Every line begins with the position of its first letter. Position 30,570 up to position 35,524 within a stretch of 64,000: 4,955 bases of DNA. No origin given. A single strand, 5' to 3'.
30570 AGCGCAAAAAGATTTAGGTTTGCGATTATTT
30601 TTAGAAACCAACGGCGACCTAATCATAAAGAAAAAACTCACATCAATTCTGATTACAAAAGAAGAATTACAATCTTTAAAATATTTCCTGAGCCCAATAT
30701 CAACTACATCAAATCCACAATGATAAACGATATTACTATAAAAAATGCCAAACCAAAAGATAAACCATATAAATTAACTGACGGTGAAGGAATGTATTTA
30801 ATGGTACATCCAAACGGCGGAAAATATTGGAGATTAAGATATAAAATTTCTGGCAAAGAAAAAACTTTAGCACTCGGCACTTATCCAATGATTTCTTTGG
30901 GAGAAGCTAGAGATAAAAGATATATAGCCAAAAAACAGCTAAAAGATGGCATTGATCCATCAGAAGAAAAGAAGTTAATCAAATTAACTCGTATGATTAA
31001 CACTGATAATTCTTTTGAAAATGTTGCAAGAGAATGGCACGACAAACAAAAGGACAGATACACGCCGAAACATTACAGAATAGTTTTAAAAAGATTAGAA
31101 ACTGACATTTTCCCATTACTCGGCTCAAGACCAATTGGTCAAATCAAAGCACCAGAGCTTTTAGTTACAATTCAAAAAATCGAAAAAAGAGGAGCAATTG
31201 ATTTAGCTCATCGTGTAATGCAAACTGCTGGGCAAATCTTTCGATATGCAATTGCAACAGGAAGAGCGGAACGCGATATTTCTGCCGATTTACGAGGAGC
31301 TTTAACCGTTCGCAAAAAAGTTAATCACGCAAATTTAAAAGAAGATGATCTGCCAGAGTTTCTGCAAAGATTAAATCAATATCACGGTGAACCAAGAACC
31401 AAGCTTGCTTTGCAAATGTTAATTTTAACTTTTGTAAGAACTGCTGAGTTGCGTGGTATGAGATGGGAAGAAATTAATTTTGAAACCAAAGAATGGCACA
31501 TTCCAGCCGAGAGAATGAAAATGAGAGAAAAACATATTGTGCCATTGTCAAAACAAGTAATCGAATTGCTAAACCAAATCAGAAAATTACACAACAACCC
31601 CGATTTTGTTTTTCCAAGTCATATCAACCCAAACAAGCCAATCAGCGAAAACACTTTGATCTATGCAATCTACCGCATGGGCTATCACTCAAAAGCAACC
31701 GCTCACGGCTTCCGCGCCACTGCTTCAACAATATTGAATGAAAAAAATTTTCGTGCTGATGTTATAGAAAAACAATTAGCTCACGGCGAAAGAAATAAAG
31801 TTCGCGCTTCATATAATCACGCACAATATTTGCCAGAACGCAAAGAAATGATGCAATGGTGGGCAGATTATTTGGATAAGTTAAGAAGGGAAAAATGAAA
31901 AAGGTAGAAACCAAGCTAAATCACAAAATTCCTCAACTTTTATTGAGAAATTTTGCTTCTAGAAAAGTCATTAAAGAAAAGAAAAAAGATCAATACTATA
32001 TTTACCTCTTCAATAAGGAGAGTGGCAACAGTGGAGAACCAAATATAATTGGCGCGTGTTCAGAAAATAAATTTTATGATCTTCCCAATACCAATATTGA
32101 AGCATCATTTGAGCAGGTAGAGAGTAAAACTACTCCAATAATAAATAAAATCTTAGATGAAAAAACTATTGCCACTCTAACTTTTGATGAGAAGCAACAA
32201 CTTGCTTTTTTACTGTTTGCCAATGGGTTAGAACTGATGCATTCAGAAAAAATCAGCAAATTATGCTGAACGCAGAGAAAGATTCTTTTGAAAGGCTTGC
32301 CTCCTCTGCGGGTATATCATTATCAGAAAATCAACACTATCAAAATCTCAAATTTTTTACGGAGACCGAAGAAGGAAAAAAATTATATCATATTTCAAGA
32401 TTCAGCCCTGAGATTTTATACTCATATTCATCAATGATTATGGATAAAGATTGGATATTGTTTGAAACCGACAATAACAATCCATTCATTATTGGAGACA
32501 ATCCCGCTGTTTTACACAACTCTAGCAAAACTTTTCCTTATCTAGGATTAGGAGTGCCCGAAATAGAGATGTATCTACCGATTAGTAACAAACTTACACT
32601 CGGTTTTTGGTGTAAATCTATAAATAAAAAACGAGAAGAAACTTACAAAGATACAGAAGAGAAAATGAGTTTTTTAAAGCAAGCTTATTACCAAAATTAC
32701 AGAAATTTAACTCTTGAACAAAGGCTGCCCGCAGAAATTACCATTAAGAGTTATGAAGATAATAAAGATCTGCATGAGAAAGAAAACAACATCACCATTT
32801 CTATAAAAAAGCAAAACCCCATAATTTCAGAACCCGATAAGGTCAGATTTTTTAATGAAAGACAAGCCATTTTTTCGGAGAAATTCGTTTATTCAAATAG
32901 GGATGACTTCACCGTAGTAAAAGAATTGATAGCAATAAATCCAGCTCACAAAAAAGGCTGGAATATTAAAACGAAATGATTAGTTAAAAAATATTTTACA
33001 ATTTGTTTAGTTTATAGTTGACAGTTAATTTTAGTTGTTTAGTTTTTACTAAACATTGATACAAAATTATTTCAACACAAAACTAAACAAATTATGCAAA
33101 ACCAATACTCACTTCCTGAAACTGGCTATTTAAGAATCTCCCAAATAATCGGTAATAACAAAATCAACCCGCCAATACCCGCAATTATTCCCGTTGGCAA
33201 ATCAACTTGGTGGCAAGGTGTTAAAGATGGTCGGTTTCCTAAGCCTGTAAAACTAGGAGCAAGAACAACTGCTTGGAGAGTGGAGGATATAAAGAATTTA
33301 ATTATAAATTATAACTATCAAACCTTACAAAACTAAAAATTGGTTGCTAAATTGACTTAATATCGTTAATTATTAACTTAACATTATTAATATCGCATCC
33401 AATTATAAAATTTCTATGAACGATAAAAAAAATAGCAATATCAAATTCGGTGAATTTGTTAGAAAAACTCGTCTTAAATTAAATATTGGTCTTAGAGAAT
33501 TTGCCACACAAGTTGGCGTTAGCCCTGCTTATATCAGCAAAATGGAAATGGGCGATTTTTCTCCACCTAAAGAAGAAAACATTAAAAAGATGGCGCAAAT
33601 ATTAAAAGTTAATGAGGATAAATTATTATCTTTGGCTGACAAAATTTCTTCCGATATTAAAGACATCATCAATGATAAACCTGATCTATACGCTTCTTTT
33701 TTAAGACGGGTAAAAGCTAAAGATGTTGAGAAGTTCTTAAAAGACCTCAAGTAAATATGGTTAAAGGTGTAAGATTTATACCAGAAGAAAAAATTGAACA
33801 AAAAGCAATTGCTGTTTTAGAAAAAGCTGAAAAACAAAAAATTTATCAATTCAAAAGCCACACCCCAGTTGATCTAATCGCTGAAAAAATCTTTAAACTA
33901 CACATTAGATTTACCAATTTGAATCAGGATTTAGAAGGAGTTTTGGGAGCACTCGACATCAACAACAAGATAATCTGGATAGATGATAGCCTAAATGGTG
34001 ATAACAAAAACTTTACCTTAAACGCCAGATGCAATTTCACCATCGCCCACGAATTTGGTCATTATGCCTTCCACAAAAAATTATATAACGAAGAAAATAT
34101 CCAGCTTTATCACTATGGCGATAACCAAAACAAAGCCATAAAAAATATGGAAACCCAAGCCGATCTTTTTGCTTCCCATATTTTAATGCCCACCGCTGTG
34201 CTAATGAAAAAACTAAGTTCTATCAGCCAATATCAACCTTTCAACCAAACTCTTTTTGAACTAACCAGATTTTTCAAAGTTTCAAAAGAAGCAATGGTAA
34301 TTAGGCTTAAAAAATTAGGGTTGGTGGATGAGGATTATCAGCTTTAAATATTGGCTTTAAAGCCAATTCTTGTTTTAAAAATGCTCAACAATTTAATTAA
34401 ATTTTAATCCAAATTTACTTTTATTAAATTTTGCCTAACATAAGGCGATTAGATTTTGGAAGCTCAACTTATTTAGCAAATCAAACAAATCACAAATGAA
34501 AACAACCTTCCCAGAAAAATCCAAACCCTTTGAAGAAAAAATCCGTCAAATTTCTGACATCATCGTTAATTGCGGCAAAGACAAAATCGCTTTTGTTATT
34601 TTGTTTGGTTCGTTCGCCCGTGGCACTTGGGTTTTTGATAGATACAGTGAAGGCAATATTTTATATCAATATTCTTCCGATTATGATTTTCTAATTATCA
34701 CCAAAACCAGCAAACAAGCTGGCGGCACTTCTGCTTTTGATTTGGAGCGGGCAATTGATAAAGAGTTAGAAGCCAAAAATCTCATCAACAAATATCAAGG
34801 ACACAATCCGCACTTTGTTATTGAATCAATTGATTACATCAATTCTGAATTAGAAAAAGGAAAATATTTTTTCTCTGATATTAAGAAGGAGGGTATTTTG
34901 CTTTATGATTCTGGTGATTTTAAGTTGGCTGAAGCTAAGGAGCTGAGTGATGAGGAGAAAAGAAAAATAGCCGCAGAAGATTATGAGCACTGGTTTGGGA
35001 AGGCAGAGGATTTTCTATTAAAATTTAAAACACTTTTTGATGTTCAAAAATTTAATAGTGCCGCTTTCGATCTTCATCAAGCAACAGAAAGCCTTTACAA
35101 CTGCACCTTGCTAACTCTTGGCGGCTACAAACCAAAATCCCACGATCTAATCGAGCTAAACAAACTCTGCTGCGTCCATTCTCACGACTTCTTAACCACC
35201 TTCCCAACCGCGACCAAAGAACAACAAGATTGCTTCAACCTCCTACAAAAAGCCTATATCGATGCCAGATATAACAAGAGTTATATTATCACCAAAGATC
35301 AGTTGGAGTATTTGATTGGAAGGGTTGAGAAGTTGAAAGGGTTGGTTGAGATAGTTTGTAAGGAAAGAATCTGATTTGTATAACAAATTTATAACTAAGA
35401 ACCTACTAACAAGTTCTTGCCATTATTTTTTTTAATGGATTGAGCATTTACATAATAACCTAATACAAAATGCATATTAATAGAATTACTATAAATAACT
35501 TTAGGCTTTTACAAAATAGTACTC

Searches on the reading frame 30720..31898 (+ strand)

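Call 27: search_protein_families(library=pfam, max_evalue=0.001, proteins=[window:30720-31898:+])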
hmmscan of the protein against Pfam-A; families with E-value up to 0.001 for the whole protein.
window:30720-31898:+ (392 aa): 3 families
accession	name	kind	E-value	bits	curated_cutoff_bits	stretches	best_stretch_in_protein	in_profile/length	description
PF22022.2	Phage_int_M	-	8.5e-36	122.5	27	1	99-194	1-96/96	Phage integrase central domain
PF00589.27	Phage_integrase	-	5.5e-29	101.6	27.1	1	205-370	2-170/172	Phage integrase family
PF13356.12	Arm-DNA-bind_3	-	9.8e-27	93.4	27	1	3-85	2-81/83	Arm DNA-binding domain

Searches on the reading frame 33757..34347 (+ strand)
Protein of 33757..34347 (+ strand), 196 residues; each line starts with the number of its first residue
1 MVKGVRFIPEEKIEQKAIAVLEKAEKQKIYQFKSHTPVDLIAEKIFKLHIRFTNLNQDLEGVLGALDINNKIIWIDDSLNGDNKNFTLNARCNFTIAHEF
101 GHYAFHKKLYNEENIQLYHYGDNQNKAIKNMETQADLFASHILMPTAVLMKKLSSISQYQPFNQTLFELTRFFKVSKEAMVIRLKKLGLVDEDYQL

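Call 27: search_protein_families(library=pfam, max_evalue=0.001, proteins=[window:33757-34347:+])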
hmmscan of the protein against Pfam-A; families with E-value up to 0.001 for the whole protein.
window:33757-34347:+ (196 aa): 1 family
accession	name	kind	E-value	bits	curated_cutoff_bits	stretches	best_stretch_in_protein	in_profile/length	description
PF06114.19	Peptidase_M78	-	4.6e-15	55.9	22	1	48-185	6-123/123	IrrE N-terminal-like domain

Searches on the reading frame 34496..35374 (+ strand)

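Call 27: search_protein_families(library=pfam, max_evalue=0.001, proteins=[window:34496-35374:+])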
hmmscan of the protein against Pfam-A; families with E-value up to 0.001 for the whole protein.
window:34496-35374:+ (292 aa): 3 families
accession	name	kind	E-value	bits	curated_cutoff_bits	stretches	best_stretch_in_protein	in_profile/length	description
PF05168.19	HEPN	-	1.5e-15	57.8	22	1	163-286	1-116/117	HEPN domain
PF18765.7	Polbeta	-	6.1e-07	29.9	26.9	1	28-138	10-89/93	Polymerase beta, Nucleotidyltransferase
PF01909.29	NTP_transf_2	-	2.3e-05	25.1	21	0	28-45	11-28/93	Nucleotidyltransferase domain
